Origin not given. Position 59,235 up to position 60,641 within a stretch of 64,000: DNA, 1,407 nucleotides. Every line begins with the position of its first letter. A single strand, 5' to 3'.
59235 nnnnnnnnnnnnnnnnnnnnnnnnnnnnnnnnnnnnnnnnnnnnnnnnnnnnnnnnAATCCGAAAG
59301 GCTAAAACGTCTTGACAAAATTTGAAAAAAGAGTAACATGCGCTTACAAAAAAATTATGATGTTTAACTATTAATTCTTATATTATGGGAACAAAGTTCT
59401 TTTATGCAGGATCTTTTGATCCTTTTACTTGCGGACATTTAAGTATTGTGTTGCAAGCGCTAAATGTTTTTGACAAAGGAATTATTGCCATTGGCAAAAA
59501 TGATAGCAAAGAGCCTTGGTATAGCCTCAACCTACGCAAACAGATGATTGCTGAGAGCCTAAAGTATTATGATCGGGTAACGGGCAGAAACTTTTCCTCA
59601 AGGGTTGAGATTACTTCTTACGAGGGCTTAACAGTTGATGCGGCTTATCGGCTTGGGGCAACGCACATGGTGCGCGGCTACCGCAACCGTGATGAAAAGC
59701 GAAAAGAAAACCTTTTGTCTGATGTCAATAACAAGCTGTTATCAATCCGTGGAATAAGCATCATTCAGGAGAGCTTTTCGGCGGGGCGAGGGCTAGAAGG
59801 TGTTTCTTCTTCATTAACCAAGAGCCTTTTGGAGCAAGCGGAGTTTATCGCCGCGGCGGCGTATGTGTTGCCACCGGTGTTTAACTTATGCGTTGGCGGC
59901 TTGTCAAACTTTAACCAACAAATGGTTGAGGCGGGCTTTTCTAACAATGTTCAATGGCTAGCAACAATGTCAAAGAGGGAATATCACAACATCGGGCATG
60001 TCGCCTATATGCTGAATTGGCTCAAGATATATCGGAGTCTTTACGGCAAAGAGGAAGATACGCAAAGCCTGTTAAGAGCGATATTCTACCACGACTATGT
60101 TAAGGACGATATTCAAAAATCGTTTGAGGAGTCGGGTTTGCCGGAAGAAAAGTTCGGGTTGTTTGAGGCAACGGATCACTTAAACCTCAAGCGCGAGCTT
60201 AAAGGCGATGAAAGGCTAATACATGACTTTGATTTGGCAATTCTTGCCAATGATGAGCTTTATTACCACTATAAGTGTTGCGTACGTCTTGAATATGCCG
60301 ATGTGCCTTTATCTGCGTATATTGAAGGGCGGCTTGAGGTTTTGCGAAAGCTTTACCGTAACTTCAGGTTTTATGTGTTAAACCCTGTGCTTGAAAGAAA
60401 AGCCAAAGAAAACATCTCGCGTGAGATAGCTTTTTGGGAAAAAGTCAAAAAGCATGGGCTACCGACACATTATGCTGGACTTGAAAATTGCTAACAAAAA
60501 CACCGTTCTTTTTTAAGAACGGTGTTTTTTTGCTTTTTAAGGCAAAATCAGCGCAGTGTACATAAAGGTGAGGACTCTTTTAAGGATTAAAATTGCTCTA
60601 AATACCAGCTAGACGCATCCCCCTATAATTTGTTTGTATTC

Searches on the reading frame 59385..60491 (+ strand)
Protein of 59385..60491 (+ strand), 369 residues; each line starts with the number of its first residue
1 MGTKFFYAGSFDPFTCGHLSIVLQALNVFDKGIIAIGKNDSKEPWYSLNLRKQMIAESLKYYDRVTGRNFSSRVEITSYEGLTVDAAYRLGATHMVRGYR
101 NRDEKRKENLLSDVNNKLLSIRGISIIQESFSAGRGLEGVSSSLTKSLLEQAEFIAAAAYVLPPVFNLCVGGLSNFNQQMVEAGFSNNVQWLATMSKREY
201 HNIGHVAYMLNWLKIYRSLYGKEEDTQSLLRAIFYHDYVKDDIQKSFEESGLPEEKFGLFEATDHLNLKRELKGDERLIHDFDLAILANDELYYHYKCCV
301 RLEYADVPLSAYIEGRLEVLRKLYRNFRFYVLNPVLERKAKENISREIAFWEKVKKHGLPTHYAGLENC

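Call 79: find_encoding_contigs(protein=window:59385-60491:+, flank=10000, max_places=3)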
Protein window:59385-60491:+ (369 aa): 1 contig read that carries it; 1 place shown.
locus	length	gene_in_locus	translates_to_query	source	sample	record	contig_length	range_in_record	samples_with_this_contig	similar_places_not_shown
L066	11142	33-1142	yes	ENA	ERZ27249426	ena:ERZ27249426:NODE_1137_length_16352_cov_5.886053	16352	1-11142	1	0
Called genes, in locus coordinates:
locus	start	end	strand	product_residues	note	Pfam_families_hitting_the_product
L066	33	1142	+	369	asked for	PF01467:CTP_transf_like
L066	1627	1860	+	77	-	-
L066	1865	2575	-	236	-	-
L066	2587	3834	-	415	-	-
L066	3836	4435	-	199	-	-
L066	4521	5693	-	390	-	-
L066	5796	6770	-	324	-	PF01381:HTH_3, PF12844:HTH_19 (weak), PF13413:HTH_25 (faint), PF13443:HTH_26 (faint), PF13560:HTH_31 (weak), PF13412:HTH_24 (faint), PF01381:HTH_3 (weak), PF13560:HTH_31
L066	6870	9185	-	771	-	-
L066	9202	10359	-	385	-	-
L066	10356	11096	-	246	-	-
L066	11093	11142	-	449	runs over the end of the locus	PF04610:TrbL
